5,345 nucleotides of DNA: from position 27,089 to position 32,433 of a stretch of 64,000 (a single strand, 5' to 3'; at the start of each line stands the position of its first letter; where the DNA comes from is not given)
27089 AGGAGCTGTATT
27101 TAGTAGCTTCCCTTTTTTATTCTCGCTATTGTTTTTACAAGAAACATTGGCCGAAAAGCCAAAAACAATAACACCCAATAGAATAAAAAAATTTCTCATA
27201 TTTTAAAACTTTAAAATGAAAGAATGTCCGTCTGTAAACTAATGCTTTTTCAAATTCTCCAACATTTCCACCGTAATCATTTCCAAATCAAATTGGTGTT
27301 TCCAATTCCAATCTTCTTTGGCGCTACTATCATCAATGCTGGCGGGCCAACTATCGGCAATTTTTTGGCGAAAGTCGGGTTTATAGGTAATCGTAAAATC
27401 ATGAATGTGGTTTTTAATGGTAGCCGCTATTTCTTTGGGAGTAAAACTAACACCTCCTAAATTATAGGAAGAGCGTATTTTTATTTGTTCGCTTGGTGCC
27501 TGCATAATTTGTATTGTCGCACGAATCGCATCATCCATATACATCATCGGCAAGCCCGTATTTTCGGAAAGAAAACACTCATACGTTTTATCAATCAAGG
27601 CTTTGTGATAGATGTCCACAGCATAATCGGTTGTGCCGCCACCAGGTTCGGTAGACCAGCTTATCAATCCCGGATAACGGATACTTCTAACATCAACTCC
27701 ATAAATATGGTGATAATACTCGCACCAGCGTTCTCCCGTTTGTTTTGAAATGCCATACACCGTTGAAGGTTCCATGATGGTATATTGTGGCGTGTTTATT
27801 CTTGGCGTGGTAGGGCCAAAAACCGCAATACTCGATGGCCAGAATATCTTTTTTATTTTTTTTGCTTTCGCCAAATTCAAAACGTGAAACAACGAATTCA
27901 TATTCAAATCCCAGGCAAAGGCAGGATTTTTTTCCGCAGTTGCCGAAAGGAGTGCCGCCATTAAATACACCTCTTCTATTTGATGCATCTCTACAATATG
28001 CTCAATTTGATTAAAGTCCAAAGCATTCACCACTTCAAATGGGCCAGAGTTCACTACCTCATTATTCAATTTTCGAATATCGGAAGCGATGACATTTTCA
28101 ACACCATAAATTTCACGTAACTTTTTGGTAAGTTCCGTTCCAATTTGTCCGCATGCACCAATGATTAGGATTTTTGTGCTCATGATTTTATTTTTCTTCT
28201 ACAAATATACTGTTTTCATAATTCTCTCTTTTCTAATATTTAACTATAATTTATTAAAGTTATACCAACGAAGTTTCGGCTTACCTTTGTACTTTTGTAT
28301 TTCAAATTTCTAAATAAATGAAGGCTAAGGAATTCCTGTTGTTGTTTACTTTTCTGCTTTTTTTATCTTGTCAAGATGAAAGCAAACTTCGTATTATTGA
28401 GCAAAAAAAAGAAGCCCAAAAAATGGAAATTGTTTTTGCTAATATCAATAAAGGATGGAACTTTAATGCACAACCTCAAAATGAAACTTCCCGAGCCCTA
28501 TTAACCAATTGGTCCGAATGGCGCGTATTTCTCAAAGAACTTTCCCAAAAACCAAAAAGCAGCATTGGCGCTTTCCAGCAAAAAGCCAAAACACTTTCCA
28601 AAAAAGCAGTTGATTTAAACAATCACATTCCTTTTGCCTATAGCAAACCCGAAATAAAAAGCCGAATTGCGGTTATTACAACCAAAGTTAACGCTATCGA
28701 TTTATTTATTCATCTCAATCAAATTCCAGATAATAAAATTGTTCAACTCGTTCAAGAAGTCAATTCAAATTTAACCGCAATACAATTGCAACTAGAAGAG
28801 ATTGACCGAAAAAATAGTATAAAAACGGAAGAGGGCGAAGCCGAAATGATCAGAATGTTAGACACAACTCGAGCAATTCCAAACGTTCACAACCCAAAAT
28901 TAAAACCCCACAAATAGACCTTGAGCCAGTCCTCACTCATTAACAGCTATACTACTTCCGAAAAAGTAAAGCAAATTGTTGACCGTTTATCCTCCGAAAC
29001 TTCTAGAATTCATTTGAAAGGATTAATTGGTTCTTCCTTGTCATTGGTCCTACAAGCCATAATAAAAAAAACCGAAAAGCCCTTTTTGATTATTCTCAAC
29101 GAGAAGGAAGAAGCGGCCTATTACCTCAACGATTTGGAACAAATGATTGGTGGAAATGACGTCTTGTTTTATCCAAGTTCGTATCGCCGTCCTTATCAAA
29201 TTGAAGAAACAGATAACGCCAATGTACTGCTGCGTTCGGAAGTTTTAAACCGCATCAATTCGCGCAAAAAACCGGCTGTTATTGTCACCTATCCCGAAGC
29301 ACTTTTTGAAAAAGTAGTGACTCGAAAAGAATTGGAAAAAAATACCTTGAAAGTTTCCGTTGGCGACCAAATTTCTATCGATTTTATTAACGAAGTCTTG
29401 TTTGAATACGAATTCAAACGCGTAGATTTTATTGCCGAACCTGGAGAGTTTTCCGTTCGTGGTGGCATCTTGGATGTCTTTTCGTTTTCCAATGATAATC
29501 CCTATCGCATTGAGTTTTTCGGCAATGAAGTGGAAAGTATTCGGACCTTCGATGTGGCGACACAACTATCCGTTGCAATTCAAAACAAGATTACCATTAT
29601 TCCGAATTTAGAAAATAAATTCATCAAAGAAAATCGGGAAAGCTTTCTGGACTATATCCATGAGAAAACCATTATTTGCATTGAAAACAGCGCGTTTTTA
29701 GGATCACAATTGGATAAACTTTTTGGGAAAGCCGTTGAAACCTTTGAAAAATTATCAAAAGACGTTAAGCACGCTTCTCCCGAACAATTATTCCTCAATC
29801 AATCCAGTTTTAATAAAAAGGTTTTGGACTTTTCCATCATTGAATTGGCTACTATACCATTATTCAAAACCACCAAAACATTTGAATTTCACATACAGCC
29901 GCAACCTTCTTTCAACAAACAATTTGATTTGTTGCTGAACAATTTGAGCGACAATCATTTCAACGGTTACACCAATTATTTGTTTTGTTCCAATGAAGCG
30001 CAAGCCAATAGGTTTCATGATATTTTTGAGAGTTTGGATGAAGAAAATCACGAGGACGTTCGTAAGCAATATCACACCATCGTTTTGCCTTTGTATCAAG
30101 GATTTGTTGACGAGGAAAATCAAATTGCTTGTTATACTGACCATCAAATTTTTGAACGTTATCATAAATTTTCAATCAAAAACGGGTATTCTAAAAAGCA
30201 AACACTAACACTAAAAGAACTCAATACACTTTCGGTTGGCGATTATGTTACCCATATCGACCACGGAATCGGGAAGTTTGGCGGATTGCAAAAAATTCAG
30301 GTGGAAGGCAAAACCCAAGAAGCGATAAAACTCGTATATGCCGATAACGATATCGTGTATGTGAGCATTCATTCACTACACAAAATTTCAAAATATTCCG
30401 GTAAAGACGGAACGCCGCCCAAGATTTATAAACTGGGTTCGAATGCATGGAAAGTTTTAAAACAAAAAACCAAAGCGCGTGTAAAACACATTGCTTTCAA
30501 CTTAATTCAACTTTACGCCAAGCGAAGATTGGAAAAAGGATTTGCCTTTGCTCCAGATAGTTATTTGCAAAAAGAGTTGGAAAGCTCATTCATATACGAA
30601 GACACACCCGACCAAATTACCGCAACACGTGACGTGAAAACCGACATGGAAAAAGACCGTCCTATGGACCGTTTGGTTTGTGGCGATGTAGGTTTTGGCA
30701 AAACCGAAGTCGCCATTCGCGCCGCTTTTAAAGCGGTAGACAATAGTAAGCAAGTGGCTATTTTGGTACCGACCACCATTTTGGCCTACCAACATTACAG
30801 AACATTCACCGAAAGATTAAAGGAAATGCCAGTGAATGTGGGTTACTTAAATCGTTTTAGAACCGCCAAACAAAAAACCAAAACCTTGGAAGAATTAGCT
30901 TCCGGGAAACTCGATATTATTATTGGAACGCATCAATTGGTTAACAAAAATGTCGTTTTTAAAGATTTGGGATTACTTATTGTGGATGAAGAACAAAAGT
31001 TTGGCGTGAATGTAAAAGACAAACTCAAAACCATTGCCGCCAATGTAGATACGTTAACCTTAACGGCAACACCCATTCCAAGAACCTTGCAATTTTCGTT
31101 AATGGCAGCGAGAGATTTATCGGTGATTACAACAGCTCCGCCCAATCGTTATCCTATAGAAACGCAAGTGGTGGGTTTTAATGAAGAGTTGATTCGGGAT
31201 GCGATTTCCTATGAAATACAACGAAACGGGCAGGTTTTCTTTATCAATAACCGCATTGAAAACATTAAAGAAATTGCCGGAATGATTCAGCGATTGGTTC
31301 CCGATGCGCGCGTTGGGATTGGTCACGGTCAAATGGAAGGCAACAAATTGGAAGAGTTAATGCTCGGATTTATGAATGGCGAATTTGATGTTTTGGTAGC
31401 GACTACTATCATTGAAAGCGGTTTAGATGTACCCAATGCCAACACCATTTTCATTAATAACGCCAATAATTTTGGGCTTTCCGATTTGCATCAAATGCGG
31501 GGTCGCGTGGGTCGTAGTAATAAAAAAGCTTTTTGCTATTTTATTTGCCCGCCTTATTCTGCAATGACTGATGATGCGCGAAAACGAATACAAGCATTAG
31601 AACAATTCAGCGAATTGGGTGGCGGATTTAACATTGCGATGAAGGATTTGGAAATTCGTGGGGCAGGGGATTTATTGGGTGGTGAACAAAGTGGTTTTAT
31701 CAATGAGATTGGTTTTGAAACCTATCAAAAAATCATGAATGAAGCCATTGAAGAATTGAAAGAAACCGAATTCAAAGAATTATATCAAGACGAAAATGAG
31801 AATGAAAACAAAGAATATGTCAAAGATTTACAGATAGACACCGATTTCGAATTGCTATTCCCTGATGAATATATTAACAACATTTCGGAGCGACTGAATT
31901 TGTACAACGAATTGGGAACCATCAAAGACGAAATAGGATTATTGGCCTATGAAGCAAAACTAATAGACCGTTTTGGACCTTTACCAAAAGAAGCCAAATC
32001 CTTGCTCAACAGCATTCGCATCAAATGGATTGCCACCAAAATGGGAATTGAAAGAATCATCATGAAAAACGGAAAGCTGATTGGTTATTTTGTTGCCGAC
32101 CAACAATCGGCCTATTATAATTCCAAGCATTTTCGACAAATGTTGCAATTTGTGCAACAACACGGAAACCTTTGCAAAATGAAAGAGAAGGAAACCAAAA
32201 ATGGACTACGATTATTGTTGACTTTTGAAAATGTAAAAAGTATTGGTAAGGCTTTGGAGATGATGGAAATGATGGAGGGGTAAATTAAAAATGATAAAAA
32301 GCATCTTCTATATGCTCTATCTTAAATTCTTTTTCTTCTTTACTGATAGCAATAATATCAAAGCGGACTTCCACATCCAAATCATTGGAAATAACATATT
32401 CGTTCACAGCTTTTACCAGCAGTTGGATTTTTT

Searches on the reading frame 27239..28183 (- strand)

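Call 77: search_protein_families(library=pfam, proteins=[window:27239-28183:-], max_evalue=0.00001)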
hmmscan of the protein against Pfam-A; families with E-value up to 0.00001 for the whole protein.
window:27239-28183:- (314 aa): 3 families
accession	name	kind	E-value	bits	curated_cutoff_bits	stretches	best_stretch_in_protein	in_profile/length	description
PF01370.27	Epimerase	-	8e-25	88.1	20.9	1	5-243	1-240/240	NAD dependent epimerase/dehydratase family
PF16363.11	GDP_Man_Dehyd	-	2.7e-15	57.1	27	1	6-307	1-332/332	GDP-mannose 4,6 dehydratase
PF04321.23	RmlD_sub_bind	-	9.9e-11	41.7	27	1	4-156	2-138/287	RmlD substrate binding domain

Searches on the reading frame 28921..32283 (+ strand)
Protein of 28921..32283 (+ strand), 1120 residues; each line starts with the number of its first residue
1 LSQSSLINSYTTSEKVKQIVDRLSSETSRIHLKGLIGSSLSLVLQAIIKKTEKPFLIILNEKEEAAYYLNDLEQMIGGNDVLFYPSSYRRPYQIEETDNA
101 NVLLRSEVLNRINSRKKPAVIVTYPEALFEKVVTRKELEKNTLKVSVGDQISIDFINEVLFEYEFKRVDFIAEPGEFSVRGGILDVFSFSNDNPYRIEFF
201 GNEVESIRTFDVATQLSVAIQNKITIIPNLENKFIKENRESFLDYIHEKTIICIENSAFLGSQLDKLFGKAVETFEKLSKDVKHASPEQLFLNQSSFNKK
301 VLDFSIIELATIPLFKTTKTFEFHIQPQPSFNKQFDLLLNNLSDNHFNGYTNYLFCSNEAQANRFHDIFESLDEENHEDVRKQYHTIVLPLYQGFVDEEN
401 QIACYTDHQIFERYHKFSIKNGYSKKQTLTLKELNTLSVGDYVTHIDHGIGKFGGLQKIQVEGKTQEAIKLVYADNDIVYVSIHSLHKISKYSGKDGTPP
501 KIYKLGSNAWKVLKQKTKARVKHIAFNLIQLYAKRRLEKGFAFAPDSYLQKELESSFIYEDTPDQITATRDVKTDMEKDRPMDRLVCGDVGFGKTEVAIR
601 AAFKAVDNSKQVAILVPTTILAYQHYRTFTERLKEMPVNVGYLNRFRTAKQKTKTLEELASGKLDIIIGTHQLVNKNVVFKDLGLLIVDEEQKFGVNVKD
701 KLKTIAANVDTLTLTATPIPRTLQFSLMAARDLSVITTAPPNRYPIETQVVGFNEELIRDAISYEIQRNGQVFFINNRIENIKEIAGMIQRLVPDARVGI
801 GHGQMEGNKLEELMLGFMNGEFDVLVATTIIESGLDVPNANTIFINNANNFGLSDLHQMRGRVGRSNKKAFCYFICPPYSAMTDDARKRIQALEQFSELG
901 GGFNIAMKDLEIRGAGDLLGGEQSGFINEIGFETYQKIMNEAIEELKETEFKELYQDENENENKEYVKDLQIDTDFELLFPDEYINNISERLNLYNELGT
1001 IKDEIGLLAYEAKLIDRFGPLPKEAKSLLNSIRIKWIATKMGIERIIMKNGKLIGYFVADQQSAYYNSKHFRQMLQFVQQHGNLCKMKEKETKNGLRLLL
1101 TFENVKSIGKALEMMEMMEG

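Call 77: search_protein_families(library=pfam, proteins=[window:28921-32283:+], max_evalue=0.00001)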
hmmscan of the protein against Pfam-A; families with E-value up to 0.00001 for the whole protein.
window:28921-32283:+ (1120 aa): 6 families
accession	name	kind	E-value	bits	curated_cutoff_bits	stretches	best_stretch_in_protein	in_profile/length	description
PF03461.20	TRCF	-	2.2e-24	86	25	1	975-1066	2-93/95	TRCF domain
PF00270.35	DEAD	-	5.2e-24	85.3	26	1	582-723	15-164/167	DEAD/DEAH box helicase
PF17757.6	UvrB_inter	-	3.7e-22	78.7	22.9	1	143-229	1-88/91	UvrB interaction domain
PF00271.37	Helicase_C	-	3.2e-20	72.8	23.5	1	760-866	8-109/110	Helicase conserved C-terminal domain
PF02559.22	CarD_TRCF_RID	-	8.9e-19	67.8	23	1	437-493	1-57/57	CarD-like/TRCF RID domain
PF04851.21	ResIII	-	2e-09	38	22.5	1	562-718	5-162/164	Type III restriction enzyme, res subunit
